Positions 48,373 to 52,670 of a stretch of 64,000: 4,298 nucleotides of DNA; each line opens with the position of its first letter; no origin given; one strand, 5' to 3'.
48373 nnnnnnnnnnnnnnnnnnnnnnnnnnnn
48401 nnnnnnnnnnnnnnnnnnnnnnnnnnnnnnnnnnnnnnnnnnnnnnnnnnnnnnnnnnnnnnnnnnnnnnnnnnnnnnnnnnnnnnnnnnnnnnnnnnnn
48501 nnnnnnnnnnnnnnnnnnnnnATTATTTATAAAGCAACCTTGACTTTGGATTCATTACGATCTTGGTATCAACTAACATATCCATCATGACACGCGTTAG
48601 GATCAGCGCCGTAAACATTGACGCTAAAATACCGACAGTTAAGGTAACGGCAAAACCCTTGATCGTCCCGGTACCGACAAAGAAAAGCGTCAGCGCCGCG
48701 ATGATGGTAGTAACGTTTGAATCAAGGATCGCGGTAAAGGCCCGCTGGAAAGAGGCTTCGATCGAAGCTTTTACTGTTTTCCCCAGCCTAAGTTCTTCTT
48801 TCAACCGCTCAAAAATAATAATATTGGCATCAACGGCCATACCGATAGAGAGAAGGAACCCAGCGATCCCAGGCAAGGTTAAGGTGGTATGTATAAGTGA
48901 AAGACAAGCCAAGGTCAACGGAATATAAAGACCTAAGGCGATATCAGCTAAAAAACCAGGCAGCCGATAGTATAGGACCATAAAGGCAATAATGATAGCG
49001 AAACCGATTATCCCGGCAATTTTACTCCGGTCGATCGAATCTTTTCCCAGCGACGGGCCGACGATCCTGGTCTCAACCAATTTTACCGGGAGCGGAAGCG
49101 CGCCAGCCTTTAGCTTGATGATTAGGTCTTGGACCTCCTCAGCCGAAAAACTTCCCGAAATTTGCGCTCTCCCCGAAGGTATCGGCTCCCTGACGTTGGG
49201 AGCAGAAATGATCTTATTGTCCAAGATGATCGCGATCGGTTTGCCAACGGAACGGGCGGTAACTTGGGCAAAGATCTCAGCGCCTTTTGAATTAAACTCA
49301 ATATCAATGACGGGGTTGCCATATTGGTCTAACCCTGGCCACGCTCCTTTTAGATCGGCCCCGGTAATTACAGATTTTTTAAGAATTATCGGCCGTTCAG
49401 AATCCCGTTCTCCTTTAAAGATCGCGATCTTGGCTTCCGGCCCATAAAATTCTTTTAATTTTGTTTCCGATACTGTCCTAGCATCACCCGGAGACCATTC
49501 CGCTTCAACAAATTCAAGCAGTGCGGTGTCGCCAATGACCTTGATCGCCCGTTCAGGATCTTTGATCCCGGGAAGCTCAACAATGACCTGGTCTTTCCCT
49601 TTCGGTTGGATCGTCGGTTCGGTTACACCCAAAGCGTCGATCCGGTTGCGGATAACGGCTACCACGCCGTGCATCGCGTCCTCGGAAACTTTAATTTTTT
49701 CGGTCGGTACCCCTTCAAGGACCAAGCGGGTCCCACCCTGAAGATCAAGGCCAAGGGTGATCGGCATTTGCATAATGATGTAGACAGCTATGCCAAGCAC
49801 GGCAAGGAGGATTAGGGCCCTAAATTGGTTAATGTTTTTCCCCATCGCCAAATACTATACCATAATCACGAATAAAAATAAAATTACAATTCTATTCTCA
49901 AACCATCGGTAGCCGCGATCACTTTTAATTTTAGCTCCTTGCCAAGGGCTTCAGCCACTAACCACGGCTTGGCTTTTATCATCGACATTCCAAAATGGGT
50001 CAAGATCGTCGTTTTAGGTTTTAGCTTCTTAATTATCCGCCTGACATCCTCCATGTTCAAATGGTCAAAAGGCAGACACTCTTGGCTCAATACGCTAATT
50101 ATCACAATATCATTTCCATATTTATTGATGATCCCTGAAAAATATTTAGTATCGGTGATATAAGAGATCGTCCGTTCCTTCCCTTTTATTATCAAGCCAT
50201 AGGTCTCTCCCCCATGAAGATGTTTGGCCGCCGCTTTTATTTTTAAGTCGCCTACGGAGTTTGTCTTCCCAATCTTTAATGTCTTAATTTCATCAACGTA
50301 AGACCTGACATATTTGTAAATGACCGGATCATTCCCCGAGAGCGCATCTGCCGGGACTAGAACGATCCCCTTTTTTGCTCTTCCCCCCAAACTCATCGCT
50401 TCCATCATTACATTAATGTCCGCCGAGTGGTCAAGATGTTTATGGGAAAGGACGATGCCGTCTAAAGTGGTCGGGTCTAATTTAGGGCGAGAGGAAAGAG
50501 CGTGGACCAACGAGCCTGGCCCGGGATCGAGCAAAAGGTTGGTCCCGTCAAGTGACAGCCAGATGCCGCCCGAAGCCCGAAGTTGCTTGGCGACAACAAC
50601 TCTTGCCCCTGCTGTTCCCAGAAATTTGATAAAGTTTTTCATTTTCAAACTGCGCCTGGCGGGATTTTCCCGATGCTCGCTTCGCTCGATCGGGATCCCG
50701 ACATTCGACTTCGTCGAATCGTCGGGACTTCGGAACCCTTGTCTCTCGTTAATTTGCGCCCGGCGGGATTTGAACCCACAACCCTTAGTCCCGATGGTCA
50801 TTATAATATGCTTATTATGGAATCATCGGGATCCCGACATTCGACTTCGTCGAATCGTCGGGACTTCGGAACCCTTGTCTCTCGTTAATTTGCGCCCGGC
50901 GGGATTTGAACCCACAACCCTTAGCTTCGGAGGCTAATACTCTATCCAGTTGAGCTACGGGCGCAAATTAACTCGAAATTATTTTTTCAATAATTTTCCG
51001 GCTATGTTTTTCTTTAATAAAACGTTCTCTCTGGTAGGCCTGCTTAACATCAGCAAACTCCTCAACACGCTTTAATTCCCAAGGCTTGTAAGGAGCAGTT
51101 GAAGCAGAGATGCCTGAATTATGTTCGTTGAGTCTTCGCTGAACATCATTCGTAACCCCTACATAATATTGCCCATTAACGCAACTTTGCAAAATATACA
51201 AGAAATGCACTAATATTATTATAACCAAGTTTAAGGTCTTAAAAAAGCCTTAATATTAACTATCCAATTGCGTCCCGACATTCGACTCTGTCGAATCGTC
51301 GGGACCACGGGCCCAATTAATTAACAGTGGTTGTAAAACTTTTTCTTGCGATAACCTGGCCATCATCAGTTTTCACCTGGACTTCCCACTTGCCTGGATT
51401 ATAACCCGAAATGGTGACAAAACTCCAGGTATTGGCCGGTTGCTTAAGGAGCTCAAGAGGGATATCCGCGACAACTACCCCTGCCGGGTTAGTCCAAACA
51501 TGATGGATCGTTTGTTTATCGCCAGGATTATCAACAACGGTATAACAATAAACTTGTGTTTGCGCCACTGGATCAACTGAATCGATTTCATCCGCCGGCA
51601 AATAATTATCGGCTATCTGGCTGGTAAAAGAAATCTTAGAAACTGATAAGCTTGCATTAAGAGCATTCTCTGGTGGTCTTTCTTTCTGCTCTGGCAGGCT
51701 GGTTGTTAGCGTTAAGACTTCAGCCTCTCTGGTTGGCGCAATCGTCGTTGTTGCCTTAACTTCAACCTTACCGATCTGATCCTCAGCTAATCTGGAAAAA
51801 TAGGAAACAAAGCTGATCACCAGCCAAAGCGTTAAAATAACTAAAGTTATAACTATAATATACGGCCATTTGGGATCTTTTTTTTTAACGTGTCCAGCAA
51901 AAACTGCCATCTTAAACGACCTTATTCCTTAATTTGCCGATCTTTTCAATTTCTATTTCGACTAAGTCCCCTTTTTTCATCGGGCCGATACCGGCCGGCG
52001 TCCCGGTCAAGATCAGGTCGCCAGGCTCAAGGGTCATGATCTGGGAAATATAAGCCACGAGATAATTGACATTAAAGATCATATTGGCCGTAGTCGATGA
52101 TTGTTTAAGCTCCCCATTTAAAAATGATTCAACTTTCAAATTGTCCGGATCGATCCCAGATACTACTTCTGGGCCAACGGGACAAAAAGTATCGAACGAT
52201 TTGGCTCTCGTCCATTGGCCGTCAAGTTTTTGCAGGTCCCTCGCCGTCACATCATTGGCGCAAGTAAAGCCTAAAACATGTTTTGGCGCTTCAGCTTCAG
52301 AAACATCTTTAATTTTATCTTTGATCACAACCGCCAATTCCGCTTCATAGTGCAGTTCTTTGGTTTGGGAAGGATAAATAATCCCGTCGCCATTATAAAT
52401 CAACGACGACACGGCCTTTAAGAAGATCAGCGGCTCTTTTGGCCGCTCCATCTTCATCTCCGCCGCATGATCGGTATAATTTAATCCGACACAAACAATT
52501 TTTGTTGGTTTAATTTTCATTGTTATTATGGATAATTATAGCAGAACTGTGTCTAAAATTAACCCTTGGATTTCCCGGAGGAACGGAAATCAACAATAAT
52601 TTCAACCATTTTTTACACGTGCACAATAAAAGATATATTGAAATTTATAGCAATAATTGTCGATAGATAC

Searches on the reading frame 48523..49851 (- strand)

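Call 58: search_protein_families(library=pfam, proteins=[window:48523-49851:-])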
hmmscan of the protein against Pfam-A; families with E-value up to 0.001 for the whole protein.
window:48523-49851:- (442 aa): 6 families
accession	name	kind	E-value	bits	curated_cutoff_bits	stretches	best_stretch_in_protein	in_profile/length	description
PF22599.2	SecDF_P1_head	-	2.4e-34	118.1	27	1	146-253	5-113/114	SecDF, P1 head subdomain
PF21760.3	SecD_1st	-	4.6e-25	87.3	27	1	62-116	3-57/60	Protein translocase subunit SecDF, P1 domain, N-terminal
PF02355.23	SecD_SecF_C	-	1.4e-18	67.4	20.5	1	258-418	15-178/189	Protein export membrane protein SecD/SecF, C-terminal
PF03176.21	MMPL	-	7.7e-10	38.7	20.5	1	274-418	143-294/333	MMPL family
PF00873.25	ACR_tran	-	4.3e-08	31.8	28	1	284-429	339-492/1021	AcrB/AcrD/AcrF family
PF07549.19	Sec_GG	-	9.9e-05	22.2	20.3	1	25-46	2-23/28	SecD/SecF GG Motif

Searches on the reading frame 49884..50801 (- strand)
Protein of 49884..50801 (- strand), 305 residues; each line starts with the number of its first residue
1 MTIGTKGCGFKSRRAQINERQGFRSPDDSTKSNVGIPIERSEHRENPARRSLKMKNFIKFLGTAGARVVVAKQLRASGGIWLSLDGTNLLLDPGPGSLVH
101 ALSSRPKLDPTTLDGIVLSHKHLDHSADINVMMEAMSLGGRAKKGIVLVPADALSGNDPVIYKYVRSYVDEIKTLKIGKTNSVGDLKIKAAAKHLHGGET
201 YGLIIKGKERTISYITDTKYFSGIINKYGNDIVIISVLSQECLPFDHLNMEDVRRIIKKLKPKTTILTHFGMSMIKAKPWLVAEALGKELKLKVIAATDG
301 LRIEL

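Call 58: search_protein_families(library=pfam, proteins=[window:49884-50801:-])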
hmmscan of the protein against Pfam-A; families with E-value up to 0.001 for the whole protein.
window:49884-50801:- (305 aa): 2 families
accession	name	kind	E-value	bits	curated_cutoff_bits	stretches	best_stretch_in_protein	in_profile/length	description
PF12706.13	Lactamase_B_2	-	1.1e-22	81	27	1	87-270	1-200/200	Beta-lactamase superfamily domain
PF00753.33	Lactamase_B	-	6.6e-06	26.6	22.7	1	85-150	14-81/196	Metallo-beta-lactamase superfamily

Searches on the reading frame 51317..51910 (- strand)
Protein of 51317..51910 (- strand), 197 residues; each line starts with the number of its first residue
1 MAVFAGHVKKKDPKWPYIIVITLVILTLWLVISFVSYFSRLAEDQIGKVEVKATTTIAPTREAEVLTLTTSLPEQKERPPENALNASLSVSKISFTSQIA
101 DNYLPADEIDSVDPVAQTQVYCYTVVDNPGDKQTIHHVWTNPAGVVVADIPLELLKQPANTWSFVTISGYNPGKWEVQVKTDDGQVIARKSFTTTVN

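Call 58: search_protein_families(library=pfam, proteins=[window:51317-51910:-])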
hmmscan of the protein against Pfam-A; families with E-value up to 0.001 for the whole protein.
window:51317-51910:- (197 aa): 1 family
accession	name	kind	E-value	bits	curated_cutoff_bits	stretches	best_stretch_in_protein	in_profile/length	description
PF11141.13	DUF2914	-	4.5e-11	42.7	23.6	1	132-193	1-61/62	Protein of unknown function (DUF2914)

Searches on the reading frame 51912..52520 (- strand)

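Call 58: search_protein_families(library=pfam, proteins=[window:51912-52520:-])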
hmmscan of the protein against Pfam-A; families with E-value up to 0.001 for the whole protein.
window:51912-52520:- (202 aa): 1 family
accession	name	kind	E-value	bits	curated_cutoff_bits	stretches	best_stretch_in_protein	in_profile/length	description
PF01557.24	FAA_hydrolase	-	2.7e-70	236.8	23.9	1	7-202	1-214/214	Fumarylacetoacetate (FAA) hydrolase C-terminal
